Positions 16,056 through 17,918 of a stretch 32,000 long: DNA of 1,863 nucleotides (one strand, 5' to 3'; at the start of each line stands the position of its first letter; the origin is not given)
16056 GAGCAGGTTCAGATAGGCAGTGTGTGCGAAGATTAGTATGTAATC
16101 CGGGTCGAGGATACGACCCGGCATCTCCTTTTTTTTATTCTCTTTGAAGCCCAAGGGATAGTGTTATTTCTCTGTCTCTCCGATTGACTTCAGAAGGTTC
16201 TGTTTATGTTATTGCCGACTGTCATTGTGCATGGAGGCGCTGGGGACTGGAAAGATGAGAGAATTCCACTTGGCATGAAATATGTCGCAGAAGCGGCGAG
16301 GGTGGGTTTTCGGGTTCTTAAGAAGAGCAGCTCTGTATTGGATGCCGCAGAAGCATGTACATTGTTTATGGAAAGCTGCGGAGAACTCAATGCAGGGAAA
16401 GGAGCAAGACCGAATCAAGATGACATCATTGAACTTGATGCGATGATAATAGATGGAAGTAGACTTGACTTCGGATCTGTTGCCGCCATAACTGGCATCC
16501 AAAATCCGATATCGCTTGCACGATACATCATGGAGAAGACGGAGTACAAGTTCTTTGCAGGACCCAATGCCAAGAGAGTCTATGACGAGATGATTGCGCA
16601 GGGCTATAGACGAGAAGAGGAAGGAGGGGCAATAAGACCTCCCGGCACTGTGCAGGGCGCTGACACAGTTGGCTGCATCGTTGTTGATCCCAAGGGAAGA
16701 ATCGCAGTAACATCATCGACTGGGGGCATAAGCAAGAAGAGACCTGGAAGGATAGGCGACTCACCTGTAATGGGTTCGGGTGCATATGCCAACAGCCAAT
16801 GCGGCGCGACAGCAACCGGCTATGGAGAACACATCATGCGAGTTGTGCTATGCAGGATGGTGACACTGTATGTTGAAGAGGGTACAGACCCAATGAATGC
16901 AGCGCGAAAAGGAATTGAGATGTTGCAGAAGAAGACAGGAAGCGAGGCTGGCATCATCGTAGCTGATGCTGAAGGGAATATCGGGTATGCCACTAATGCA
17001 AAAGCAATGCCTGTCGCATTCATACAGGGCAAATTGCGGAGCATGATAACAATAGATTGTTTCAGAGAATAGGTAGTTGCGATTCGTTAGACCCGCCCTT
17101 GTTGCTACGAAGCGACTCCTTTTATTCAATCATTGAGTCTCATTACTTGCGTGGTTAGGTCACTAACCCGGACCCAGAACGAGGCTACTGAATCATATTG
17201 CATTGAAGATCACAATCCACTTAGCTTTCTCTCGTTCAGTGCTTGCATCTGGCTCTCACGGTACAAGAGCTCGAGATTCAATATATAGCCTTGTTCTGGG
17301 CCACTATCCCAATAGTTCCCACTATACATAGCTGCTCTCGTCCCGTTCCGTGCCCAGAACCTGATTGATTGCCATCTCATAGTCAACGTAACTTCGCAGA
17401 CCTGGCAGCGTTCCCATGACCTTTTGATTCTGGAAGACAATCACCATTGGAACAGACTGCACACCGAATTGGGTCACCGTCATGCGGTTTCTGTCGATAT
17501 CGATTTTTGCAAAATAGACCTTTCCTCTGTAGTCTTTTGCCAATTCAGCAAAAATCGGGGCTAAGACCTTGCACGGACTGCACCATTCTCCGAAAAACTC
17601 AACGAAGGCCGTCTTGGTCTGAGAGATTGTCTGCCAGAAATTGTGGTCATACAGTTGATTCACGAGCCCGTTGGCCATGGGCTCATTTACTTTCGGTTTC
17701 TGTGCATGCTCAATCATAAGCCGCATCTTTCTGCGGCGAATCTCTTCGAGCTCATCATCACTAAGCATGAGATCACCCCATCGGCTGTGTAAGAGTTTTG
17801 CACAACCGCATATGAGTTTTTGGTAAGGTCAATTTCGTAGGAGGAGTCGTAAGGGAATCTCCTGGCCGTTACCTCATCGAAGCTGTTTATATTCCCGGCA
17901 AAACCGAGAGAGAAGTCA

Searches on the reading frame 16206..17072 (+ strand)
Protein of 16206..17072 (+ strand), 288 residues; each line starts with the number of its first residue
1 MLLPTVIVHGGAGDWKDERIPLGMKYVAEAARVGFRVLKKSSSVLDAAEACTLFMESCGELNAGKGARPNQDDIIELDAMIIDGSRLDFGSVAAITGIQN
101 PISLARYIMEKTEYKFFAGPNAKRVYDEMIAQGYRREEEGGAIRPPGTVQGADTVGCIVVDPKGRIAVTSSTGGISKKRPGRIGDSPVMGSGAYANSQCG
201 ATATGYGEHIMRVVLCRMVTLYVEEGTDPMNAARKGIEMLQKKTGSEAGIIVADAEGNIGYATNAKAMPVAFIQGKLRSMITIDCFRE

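Call 78: search_protein_families(library=pfam, proteins=[window:16206-17072:+], max_evalue=0.00001)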
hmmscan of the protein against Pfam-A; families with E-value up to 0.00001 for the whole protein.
window:16206-17072:+ (288 aa): 1 family
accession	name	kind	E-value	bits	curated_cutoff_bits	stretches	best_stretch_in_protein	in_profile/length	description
PF01112.23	Asparaginase_2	-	1.8e-68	231.4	27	2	150-276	174-301/309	Asparaginase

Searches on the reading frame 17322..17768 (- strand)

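Call 78: search_protein_families(library=pfam, proteins=[window:17322-17768:-], max_evalue=0.00001)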
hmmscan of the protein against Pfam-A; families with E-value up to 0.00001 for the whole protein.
window:17322-17768:- (148 aa): 2 families
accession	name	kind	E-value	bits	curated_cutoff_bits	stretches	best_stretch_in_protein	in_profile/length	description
PF00085.26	Thioredoxin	-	1.4e-22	80.1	23.5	1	37-126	3-93/103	Thioredoxin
PF04756.19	OST3_OST6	-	3.2e-08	33.8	27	1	63-116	46-106/294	OST3 / OST6 family, transporter family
